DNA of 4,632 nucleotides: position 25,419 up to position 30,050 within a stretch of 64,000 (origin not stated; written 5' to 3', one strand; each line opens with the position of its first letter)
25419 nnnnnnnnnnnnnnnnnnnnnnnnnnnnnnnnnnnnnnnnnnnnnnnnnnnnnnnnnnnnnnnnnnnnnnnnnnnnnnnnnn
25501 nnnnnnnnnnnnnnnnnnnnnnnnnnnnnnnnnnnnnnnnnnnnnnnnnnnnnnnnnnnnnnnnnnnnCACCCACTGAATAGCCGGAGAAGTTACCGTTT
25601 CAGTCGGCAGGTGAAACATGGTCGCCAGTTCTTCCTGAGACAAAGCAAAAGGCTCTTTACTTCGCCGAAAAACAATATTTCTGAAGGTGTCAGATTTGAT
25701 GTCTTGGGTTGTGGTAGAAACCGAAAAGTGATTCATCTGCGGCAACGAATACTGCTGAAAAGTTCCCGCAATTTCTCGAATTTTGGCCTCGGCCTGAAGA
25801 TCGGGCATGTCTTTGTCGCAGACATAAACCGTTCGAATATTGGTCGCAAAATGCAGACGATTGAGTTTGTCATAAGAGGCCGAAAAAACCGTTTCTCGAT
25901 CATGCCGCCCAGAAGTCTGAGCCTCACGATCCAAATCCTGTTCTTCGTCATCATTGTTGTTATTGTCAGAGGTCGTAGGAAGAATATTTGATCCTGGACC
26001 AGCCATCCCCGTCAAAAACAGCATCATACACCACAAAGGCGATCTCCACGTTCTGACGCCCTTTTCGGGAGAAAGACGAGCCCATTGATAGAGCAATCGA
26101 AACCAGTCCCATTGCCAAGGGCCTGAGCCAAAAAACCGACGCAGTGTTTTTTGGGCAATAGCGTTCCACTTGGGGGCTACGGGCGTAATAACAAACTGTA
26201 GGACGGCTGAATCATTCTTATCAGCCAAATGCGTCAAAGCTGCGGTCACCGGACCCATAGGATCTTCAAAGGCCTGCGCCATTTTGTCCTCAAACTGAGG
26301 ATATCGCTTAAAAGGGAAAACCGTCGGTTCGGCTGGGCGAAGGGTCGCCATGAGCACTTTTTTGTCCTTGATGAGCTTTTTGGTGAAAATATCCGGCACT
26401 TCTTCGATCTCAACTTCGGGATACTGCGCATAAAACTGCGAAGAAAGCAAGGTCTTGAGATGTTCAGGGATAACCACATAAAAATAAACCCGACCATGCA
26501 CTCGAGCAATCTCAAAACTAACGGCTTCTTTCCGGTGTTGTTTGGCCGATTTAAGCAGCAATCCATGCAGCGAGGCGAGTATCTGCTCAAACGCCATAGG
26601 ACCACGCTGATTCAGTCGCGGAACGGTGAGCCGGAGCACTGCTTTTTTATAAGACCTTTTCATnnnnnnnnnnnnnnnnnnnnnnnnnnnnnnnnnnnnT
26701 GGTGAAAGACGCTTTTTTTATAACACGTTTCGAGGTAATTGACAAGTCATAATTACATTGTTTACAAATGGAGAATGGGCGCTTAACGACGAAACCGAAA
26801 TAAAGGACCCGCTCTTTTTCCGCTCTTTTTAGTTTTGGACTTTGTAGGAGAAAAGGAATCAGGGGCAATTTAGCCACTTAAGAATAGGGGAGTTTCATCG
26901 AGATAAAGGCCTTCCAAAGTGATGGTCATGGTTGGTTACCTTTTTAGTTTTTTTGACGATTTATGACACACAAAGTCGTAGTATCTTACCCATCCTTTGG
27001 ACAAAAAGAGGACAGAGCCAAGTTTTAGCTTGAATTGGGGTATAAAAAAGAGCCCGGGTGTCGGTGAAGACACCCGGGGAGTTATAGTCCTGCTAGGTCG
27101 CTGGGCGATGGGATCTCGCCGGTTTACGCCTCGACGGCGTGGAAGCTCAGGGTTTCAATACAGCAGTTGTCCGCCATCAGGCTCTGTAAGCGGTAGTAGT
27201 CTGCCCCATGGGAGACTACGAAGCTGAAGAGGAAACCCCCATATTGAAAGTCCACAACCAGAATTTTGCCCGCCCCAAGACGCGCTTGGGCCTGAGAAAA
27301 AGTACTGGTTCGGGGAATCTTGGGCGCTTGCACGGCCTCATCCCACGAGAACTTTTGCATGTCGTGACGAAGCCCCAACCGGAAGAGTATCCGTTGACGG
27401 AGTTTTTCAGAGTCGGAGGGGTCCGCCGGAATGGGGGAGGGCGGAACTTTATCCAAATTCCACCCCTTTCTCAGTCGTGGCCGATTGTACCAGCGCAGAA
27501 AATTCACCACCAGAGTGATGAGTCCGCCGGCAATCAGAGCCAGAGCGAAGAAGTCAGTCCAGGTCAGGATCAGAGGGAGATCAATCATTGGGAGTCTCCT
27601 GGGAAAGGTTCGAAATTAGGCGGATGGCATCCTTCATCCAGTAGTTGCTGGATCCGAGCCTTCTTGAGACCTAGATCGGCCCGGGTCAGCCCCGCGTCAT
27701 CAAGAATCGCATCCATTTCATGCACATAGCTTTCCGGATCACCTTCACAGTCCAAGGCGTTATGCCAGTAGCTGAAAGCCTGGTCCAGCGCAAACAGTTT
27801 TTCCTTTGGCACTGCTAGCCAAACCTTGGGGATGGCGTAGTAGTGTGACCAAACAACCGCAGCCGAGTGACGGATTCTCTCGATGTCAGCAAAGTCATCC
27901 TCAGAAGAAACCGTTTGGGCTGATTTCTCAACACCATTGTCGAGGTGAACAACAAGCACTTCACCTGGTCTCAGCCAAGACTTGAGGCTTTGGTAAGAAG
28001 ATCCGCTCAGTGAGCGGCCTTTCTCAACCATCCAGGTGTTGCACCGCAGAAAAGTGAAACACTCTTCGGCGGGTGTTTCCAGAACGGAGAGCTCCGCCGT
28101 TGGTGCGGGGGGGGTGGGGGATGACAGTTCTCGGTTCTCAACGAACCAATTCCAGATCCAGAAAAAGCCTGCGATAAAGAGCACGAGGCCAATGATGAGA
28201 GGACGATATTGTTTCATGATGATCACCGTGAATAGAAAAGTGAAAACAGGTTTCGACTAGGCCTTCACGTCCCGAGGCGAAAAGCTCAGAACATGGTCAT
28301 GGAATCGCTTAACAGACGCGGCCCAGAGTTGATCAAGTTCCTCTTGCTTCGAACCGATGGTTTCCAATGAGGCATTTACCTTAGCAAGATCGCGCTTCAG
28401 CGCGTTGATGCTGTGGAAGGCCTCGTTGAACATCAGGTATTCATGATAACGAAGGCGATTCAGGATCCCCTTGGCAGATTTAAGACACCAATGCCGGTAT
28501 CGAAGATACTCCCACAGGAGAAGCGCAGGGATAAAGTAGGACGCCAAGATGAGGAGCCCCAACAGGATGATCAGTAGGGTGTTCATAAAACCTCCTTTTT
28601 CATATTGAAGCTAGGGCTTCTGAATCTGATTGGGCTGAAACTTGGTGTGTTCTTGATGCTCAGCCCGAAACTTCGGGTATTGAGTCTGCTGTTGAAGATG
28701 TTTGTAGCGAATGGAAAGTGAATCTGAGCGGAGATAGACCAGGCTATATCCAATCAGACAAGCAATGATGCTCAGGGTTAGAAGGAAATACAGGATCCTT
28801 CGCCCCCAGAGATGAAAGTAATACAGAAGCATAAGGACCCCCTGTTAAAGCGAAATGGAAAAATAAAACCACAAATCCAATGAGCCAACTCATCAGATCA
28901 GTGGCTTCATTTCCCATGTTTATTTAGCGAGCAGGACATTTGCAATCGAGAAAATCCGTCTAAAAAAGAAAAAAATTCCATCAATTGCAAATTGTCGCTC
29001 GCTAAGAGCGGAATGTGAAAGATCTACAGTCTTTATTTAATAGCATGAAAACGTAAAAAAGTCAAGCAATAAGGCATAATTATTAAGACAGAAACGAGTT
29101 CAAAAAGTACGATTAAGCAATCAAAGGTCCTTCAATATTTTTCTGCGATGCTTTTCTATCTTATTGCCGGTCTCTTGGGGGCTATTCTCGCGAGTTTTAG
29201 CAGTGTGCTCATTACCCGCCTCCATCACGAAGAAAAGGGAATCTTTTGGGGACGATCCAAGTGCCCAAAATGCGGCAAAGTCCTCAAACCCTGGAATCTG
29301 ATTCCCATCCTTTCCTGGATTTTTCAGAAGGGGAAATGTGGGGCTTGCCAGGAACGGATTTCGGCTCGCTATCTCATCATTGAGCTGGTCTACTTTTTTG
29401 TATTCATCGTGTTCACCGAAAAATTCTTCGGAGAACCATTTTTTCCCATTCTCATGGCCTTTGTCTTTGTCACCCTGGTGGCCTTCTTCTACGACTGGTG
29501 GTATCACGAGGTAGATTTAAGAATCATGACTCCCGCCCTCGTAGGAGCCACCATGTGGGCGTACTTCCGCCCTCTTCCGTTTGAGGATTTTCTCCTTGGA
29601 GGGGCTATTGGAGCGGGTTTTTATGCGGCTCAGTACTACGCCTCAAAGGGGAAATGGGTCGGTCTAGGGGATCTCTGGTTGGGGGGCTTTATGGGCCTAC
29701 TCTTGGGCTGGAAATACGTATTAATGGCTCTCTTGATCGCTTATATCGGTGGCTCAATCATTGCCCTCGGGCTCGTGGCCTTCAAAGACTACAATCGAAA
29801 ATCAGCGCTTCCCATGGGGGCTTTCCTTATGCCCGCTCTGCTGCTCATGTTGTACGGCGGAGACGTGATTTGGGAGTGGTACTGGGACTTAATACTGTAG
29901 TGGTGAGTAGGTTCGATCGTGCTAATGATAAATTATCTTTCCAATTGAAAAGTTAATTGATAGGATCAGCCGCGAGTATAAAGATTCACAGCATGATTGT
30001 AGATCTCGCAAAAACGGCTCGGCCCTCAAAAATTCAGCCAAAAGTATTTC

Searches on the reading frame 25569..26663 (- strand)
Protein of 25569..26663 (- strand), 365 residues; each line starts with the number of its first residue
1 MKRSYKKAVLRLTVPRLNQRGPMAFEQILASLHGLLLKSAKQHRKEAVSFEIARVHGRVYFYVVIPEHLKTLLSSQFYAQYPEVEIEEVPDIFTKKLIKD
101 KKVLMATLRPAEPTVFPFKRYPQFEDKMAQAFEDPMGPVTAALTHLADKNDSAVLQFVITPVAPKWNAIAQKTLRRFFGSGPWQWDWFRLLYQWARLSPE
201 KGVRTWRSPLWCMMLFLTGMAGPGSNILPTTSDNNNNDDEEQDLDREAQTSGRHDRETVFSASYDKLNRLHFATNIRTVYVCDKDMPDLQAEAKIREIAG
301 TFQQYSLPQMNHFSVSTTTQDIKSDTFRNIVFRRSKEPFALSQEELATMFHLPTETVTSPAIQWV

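Call 58: predict_structure(alignment_id=A2)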
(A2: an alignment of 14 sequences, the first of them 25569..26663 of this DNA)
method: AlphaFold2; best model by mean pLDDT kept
length: 365 residues; sequences in the alignment: 14
mean_pLDDT: 80.7   pTM: 0.79
mean pLDDT of the five models: 80.7, 79.4, 77.2, 76.7, 75.8
residues with pLDDT >= 90: 152; 70-90: 137; 50-70: 38; < 50: 38
segments of 3 or more residues with pLDDT < 50: 220-244, 246-256
pLDDT, mean of each block of 10 residues (from residue 1): 73 89 92 82 77 94 94 94 94 89 93 77 82 88 91 95 82 73 63 71 78 65 35 34 48 53 78 94 94 94 87 88 91 88 93 88 83
secondary structure, 60 per line:
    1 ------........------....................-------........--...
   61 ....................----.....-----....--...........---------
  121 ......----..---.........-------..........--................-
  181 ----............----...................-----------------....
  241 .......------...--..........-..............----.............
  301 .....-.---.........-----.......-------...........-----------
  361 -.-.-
elements in order: E7-14 H21-40 E48-55 E58-66 H67-80 E85-89 H95-98 E101-111 H121-124 H136-144 E152-161 H164-179 H185-196 H201-219 H237-247 H259-268 E270-283 H288-305 E311-319 H325-331 E339-342 H343-349

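Call 61: fold_search(model_id=the predicted structure, library=pdb)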
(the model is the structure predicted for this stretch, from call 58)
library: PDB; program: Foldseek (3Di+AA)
matches with E <= 10: 666; with E <= 0.001: 5
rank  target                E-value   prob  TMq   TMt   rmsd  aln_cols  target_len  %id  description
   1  7o43_A                1.8e-04  1.00  0.40  0.21   9.2       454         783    8  TrwK/VirB4unbound dimer complex from R388 type IV secretion system determined by cryo-EM. (released 2022-06-22)
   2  8rtd_h                4.7e-04  1.00  0.41  0.34   9.7       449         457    7  Stalk-Arches-IMC structure from the fully-assembled R388 type IV secretion system determined by cryo-EM. (released 2024-06-19)
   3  7o41_B                5.6e-04  0.99  0.39  0.23  10.4       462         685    7  Hexameric composite model of the Inner Membrane Complex (IMC) with the Arches from the fully-assembled R388 type IV se (released 2022-06-22)
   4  8rtb_B                7.0e-04  0.99  0.40  0.24   9.9       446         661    6  Extended inner membrane complex (IMC) protomer structure (TrwM/VirB3-TrwK/VirB4-TrwI/VirB6-TrwG/VirB8-TrwE/VirB10) fro (released 2024-06-19)
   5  8rtd_V                9.4e-04  0.99  0.41  0.23   9.6       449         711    6  Stalk-Arches-IMC structure from the fully-assembled R388 type IV secretion system determined by cryo-EM. (released 2024-06-19)
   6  8rtd_P                1.3e-03  0.99  0.41  0.22   9.6       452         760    6  Stalk-Arches-IMC structure from the fully-assembled R388 type IV secretion system determined by cryo-EM. (released 2024-06-19)
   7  7o42_A                1.4e-03  0.99  0.43  0.19   9.6       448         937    8  TrwK/VirB4unbound trimer of dimers complex (with Hcp1) from the R388 type IV secretion system determined by cryo-EM. (released 2022-06-22)
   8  8rtd_g                2.5e-03  0.95  0.36  0.20   9.4       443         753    7  Stalk-Arches-IMC structure from the fully-assembled R388 type IV secretion system determined by cryo-EM. (released 2024-06-19)
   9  8rtb_A                6.3e-03  0.95  0.40  0.22  10.6       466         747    6  Extended inner membrane complex (IMC) protomer structure (TrwM/VirB3-TrwK/VirB4-TrwI/VirB6-TrwG/VirB8-TrwE/VirB10) fro (released 2024-06-19)
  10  8rtd_O                6.3e-03  0.95  0.40  0.20  10.6       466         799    6  Stalk-Arches-IMC structure from the fully-assembled R388 type IV secretion system determined by cryo-EM. (released 2024-06-19)
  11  8rtd_T                6.3e-03  0.95  0.40  0.20  10.6       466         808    6  Stalk-Arches-IMC structure from the fully-assembled R388 type IV secretion system determined by cryo-EM. (released 2024-06-19)
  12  6qpa_A                2.2e-02  0.15  0.16  0.18  19.6       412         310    7  Halothiobacillus neapolitanus sulfur oxygenase reductase (released 2020-03-18)
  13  6umm_A                3.0e-02  0.54  0.21  0.26   8.0       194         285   11  A complete structure of the ESX-3 translocon complex (released 2019-10-23)
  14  3dtz_C                3.0e-02  0.25  0.15  0.21  18.3       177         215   13  Crystal structure of Putative Chlorite dismutase TA0507 (released 2008-08-05)
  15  8p1i_A                3.0e-02  0.13  0.14  0.07  20.4       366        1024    8  Single particle cryo-EM co-structure of Klebsiella pneumoniae AcrB with the BDM91288 efflux pump inhibitor at 2.97 Ang (released 2024-01-17)
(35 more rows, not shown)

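Call 62: search_solved_structures(query=A2, max_evalue=10)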
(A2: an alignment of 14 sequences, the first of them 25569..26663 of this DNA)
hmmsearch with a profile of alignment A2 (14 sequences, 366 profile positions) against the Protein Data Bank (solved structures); distinct sequences matched with E-value up to 10: 2.
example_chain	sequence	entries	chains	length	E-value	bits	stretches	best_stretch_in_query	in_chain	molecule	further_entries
4g2u_A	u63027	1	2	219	1.1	11.5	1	136-189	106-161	Ancylostoma-secreted protein-like protein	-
6jd6_B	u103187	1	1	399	1.2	11.3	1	324-364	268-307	Ankyrin repeat domain-containing protein, chloroplastic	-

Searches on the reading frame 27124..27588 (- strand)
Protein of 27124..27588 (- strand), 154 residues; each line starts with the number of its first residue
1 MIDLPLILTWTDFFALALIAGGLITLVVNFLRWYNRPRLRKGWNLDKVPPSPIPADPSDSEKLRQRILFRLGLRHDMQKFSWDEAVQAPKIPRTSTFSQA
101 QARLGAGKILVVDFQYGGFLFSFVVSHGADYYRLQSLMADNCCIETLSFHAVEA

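Call 3: search_protein_families(library=pfam, proteins=[window:27124-27588:-], max_evalue=1)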
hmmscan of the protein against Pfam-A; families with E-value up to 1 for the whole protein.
window:27124-27588:- (154 aa): 0 families

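Call 4: search_protein_families(library=ncbifam, proteins=[window:27124-27588:-], max_evalue=1)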
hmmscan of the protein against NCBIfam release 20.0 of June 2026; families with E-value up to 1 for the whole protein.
window:27124-27588:- (154 aa): 0 families

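Call 19: find_homologous_proteins(query=window:27124-27588:-, max_evalue=0.01)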
Query window:27124-27588:- (154 aa): 1 proteins with E <= 0.01 among 38 candidates.
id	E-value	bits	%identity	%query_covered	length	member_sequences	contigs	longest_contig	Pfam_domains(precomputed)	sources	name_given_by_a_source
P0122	1.2e-99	349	100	100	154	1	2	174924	-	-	-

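Call 65: search_protein_families(library=phrogs, proteins=[window:27124-27588:-], max_evalue=0.1)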
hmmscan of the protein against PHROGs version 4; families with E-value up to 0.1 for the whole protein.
window:27124-27588:- (154 aa): 0 families

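Call 66: search_protein_families(library=padloc, proteins=[window:27124-27588:-], max_evalue=0.1)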
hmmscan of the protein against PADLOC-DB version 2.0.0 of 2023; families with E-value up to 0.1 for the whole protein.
window:27124-27588:- (154 aa): 0 families

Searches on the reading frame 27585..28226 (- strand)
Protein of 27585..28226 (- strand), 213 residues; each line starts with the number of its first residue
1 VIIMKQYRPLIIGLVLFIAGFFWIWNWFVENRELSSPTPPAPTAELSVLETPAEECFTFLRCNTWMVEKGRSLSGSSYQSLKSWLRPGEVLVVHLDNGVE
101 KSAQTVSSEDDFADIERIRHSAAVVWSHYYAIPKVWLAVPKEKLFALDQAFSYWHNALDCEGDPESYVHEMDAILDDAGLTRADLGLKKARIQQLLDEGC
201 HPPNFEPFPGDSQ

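Call 3: search_protein_families(library=pfam, proteins=[window:27585-28226:-], max_evalue=1)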
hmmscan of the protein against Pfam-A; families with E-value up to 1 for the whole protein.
window:27585-28226:- (213 aa): 0 families

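Call 4: search_protein_families(library=ncbifam, proteins=[window:27585-28226:-], max_evalue=1)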
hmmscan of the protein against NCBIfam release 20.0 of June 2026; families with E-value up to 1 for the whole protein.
window:27585-28226:- (213 aa): 0 families

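Call 18: find_homologous_proteins(query=window:27585-28217:-, max_evalue=0.01)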
Query window:27585-28217:- (210 aa): 1 proteins with E <= 0.01 among 179 candidates.
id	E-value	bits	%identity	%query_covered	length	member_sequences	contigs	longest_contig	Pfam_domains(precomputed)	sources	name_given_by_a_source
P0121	1.7e-142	491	100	100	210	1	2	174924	-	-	-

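Call 65: search_protein_families(library=phrogs, proteins=[window:27585-28217:-], max_evalue=0.1)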
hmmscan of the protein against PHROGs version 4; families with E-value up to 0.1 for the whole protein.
window:27585-28217:- (210 aa): 0 families

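Call 66: search_protein_families(library=padloc, proteins=[window:27585-28217:-], max_evalue=0.1)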
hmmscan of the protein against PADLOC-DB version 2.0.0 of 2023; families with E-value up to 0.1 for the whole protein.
window:27585-28217:- (210 aa): 0 families

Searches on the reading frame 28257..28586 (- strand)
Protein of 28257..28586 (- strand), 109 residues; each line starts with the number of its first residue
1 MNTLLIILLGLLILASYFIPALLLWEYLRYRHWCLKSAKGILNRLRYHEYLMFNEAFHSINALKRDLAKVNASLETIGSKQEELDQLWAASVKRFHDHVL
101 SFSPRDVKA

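Call 3: search_protein_families(library=pfam, proteins=[window:28257-28586:-], max_evalue=1)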
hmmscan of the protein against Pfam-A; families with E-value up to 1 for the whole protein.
window:28257-28586:- (109 aa): 2 families
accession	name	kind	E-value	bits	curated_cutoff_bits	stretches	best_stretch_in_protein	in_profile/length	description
PF04048.20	Sec8_N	-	0.013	15.9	26.8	1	52-93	80-118/142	Exocyst complex component Sec8 N-terminal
PF14257.11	DUF4349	-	0.11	12.3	27.7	1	46-91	103-148/213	Domain of unknown function (DUF4349)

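Call 4: search_protein_families(library=ncbifam, proteins=[window:28257-28586:-], max_evalue=1)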
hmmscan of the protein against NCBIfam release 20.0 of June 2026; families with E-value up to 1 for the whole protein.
window:28257-28586:- (109 aa): 0 families

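Call 45: search_protein_representatives(protein=window:28257-28586:-)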
Query: 109 residues. Proteins with E-value up to 0.001 (for the whole library): 6; up to 1e-10: 1; up to 1e-30: 1. The best 6 are listed.
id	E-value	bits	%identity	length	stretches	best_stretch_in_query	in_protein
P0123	4.2e-66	235.7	100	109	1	1-109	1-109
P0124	6.7e-05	39.0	37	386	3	58-95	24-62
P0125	2.0e-04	37.4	30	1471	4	51-100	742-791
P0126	2.3e-04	37.3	35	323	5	71-107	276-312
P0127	3.6e-04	36.6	34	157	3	58-92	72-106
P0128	5.9e-04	35.9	37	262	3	54-88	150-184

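Call 65: search_protein_families(library=phrogs, proteins=[window:28257-28586:-], max_evalue=0.1)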
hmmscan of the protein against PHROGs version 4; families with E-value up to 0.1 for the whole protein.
window:28257-28586:- (109 aa): 1 family
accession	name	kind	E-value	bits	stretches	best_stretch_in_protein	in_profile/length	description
phrog_25335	-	unknown function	0.031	14.6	1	53-104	167-218/319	-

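Call 66: search_protein_families(library=padloc, proteins=[window:28257-28586:-], max_evalue=0.1)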
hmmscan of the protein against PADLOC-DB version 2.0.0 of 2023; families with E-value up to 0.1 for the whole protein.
window:28257-28586:- (109 aa): 1 family
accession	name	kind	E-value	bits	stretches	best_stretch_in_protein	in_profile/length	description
PDLC01811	CARF1--CARF_HEPN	-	0.028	11.5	1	46-88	356-398/436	-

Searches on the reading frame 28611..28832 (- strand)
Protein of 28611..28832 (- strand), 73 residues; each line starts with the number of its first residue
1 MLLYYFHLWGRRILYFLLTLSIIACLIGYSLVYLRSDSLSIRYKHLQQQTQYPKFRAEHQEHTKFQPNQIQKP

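Call 3: search_protein_families(library=pfam, proteins=[window:28611-28832:-], max_evalue=1)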
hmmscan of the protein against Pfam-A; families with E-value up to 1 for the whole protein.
window:28611-28832:- (73 aa): 0 families

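Call 4: search_protein_families(library=ncbifam, proteins=[window:28611-28832:-], max_evalue=1)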
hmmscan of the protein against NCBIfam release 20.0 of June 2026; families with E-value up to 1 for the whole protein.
window:28611-28832:- (73 aa): 1 family
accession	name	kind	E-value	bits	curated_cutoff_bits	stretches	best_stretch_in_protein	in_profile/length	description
NF033218.1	anchor_AmaP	equivalog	0.16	11.7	55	1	11-52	5-45/166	alkaline shock response membrane anchor protein AmaP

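Call 65: search_protein_families(library=phrogs, proteins=[window:28611-28832:-], max_evalue=0.1)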
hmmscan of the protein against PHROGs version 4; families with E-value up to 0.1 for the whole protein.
window:28611-28832:- (73 aa): 0 families

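Call 66: search_protein_families(library=padloc, proteins=[window:28611-28832:-], max_evalue=0.1)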
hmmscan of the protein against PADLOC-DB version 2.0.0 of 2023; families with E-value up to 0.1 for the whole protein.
window:28611-28832:- (73 aa): 0 families

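Call 71: list_cluster_members(proteins=[window:28611-28832:-, window:28257-28586:-, window:27585-28217:-, window:27124-27588:-])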
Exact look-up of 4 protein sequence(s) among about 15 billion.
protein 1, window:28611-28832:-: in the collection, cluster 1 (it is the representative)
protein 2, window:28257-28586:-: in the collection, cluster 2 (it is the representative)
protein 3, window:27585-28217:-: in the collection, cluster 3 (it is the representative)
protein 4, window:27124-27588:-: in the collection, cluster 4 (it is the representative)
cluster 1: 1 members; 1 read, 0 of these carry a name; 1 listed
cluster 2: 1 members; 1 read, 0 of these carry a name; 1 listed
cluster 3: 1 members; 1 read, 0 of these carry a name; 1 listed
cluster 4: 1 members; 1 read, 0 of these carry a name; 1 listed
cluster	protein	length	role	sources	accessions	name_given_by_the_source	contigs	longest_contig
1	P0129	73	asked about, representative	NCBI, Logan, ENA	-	-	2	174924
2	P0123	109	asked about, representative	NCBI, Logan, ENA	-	-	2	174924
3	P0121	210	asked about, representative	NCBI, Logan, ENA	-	-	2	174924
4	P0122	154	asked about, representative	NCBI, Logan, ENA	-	-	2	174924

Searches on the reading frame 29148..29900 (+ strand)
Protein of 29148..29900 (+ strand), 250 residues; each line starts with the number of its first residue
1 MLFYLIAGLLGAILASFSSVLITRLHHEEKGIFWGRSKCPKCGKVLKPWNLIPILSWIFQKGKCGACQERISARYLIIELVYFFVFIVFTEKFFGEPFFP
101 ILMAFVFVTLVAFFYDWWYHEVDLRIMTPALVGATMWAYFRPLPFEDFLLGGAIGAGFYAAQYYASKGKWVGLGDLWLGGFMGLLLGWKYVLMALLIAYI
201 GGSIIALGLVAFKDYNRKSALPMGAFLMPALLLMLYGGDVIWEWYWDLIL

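Call 3: search_protein_families(library=pfam, proteins=[window:29148-29900:+], max_evalue=1)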
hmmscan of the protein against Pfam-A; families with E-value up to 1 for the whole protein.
window:29148-29900:+ (250 aa): 6 families
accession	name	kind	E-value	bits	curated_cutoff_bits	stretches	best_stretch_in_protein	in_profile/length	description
PF06750.18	A24_N_bact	-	1.8e-26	92.5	23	1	9-90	1-81/84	Bacterial Peptidase A24 N-terminal domain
PF01478.23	Peptidase_A24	-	3e-10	40.9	26.5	1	104-207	2-104/104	Type IV leader peptidase family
PF25207.1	DUF7837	-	0.00031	21.1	27.8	1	62-79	6-23/47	Domain of unknown function (DUF7837)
PF11331.13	Zn_ribbon_12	-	0.11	12.7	27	1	39-72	9-42/45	EDR4 zinc-ribbon domain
PF12760.12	Zn_ribbon_IS1595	-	0.29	11.6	25.4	1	32-68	13-44/46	Transposase zinc-ribbon domain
PF01384.25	PHO4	-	0.77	9.1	33.7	0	5-59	92-132/350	Phosphate transporter family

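Call 4: search_protein_families(library=ncbifam, proteins=[window:29148-29900:+], max_evalue=1)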
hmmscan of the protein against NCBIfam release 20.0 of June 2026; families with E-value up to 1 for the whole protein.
window:29148-29900:+ (250 aa): 0 families
